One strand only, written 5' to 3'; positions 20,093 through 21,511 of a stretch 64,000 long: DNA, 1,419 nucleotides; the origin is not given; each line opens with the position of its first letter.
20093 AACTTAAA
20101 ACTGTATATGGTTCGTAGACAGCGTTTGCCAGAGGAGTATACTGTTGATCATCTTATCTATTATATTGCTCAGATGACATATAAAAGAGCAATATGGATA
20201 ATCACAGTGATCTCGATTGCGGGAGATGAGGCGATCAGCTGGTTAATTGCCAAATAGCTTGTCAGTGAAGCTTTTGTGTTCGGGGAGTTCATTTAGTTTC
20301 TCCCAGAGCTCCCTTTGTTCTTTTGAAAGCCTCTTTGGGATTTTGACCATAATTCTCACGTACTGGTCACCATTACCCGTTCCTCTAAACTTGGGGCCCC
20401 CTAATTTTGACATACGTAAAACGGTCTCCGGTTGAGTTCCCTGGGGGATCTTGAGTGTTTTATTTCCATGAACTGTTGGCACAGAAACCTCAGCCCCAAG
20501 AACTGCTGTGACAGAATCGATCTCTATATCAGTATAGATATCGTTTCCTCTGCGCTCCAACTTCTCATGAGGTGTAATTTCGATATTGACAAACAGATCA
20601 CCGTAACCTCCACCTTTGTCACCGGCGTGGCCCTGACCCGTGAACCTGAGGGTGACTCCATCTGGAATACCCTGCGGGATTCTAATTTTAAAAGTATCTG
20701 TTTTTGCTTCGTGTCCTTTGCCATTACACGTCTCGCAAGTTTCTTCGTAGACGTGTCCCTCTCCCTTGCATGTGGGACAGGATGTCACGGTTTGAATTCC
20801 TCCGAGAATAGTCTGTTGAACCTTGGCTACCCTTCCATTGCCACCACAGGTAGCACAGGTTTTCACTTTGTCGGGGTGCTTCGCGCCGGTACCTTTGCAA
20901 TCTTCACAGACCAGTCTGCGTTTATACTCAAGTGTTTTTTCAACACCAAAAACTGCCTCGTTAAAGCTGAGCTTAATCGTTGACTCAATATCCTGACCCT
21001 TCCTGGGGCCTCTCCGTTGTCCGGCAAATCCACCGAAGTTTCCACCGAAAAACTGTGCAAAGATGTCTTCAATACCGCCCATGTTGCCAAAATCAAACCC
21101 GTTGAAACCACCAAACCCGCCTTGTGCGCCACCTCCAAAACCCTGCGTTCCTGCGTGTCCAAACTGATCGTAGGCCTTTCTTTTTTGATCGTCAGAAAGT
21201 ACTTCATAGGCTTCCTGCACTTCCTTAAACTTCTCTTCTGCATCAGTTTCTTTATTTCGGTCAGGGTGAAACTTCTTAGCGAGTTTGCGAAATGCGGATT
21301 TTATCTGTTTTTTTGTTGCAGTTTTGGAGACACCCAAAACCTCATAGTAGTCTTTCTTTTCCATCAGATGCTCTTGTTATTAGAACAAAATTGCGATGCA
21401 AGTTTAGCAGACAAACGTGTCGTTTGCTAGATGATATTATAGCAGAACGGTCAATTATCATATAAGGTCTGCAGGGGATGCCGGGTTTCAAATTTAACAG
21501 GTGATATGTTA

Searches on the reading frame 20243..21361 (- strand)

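Call 39: search_protein_families(library=pfam, proteins=[window:20243-21361:-], max_evalue=0.01)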
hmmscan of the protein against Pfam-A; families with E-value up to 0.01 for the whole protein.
window:20243-21361:- (372 aa): 3 families
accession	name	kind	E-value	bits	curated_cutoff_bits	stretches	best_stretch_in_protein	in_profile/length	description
PF01556.23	DnaJ_C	-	1.6e-43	148.8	26.6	1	125-342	1-152/152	DnaJ C terminal domain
PF00226.36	DnaJ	-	6.2e-28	97.1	27.8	1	4-65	1-63/63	DnaJ domain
PF00684.25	DnaJ_CXXCXGXG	-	1.5e-15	57.7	32.7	1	152-216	1-65/65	DnaJ central domain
